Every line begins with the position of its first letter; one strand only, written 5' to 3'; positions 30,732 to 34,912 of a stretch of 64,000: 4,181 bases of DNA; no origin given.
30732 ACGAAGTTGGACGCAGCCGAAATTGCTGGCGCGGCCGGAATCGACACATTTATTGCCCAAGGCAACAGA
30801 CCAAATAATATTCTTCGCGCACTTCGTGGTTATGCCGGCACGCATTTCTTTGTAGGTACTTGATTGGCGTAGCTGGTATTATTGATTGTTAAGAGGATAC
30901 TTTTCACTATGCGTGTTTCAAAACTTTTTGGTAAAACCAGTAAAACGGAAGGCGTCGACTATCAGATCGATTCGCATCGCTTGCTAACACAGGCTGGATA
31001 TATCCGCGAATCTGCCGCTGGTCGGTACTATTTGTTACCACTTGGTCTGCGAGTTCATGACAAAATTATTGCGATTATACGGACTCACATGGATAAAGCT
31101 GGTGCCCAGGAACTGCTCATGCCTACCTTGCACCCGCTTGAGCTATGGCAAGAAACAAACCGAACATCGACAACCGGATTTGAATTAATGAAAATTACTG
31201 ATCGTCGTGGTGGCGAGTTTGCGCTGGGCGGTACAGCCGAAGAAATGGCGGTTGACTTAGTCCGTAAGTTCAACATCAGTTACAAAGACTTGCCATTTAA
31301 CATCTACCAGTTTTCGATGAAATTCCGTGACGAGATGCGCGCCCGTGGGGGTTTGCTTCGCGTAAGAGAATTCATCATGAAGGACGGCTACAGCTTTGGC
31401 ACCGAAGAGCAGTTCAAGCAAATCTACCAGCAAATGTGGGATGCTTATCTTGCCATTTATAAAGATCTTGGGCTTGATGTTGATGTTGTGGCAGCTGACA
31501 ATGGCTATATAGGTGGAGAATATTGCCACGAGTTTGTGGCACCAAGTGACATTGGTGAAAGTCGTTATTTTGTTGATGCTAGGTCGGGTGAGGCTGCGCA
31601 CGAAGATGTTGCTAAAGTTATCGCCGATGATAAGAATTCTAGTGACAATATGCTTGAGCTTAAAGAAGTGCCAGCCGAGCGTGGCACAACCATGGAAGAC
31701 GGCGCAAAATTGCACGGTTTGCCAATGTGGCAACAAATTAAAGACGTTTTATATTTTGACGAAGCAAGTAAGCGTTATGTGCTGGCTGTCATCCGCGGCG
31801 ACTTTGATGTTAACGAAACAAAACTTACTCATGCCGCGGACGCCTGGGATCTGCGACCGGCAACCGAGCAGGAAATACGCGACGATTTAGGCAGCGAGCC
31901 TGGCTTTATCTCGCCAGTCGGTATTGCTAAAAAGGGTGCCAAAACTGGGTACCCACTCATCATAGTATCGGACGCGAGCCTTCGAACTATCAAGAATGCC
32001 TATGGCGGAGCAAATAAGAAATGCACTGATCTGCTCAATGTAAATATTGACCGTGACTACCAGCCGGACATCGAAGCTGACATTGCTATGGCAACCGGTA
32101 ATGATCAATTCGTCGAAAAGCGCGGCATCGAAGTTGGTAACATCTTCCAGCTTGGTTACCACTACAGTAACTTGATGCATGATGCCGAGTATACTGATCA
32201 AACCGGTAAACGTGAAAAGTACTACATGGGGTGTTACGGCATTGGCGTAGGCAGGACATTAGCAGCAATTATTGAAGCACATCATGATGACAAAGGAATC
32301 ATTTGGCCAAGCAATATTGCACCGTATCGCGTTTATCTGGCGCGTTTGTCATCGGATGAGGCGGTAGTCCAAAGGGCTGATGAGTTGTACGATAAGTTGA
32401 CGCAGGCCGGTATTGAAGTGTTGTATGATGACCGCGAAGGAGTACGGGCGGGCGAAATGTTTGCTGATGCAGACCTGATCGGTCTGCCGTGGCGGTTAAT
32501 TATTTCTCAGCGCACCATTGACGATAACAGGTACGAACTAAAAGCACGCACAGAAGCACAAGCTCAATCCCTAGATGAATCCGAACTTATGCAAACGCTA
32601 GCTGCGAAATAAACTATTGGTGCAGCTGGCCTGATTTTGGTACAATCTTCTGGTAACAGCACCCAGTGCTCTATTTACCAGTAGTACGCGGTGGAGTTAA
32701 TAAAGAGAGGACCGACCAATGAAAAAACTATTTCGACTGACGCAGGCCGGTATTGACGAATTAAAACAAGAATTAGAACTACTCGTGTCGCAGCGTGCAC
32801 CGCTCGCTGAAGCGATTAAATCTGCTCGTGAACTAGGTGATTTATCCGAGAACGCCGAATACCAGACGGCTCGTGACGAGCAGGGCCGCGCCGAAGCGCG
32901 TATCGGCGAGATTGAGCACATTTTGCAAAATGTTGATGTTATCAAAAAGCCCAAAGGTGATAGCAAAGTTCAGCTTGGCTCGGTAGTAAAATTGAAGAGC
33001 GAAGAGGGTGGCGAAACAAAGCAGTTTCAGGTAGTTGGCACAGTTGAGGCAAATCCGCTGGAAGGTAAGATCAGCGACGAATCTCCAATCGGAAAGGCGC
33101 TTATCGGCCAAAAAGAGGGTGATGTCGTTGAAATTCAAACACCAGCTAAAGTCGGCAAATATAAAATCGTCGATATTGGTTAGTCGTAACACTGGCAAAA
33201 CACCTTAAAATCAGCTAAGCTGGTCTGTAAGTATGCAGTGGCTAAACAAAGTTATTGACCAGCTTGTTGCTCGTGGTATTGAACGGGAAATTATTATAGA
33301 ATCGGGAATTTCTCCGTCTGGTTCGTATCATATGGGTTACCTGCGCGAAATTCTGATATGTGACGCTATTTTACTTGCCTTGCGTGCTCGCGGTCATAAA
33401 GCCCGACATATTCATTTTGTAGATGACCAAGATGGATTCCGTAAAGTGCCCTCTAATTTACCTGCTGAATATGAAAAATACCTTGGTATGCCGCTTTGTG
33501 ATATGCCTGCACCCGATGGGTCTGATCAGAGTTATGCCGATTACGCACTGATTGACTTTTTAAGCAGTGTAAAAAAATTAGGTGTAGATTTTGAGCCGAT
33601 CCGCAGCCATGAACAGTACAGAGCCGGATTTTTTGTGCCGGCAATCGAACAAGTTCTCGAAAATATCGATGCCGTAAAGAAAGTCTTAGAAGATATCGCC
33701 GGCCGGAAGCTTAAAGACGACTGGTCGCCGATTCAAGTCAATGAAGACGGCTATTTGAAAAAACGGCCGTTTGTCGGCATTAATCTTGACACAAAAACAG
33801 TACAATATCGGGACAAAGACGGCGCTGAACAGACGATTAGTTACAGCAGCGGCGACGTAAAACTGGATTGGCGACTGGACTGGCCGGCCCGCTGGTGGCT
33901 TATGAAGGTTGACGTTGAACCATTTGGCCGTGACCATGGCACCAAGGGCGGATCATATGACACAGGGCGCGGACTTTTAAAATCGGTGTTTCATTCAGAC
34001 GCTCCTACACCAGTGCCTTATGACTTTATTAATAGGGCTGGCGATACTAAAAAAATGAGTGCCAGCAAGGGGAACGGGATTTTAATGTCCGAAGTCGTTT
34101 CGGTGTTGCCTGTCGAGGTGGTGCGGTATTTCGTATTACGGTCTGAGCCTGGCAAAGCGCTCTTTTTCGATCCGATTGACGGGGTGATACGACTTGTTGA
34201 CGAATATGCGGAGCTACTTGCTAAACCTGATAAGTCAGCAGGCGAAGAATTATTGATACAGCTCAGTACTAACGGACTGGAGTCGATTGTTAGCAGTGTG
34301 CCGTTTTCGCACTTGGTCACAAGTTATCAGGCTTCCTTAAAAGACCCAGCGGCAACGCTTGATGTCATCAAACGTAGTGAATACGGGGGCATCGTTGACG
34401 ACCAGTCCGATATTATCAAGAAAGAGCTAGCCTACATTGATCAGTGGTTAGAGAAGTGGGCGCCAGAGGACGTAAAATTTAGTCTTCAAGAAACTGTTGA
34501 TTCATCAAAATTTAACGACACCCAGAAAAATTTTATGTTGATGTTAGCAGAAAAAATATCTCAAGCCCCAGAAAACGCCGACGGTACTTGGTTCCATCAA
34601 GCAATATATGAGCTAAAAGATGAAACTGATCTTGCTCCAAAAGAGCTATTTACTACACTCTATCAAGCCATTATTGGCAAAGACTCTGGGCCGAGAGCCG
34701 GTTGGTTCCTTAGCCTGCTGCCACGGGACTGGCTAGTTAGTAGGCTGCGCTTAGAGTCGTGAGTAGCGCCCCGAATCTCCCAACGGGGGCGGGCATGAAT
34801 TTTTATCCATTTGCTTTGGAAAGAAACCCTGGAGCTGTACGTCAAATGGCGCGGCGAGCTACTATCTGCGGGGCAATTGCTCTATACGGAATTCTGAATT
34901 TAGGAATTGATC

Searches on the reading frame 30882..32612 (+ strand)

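Call 14: search_protein_families(library=pfam, proteins=[window:30882-32612:+])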
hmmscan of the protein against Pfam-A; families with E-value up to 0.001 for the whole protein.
window:30882-32612:+ (576 aa): 3 families
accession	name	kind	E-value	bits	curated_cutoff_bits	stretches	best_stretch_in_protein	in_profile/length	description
PF00587.30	tRNA-synt_2b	-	6.5e-31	108.2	29.3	1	105-467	3-179/179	tRNA synthetase class II core domain (G, H, P, S and T)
PF04073.20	tRNA_edit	-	2.7e-16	60.2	25.5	1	268-380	4-109/123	Aminoacyl-tRNA editing domain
PF03129.25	HGTP_anticodon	-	1.4e-14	54.4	21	1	485-574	3-92/94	Anticodon binding domain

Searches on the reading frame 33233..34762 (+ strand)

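Call 14: search_protein_families(library=pfam, proteins=[window:33233-34762:+])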
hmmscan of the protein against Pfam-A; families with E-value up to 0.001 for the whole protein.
window:33233-34762:+ (509 aa): 3 families
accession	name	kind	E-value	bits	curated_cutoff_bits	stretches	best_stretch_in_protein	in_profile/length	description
PF01921.24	tRNA-synt_1f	-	4.3e-96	322.4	27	1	2-331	2-338/360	tRNA synthetases class I (K)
PF09334.17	tRNA-synt_1g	-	4.5e-06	26.1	20.1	0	272-307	325-360/391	tRNA synthetases class I (M)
PF19269.4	Anticodon_2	-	0.00018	22.4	23.6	1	423-506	48-138/141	Anticodon binding domain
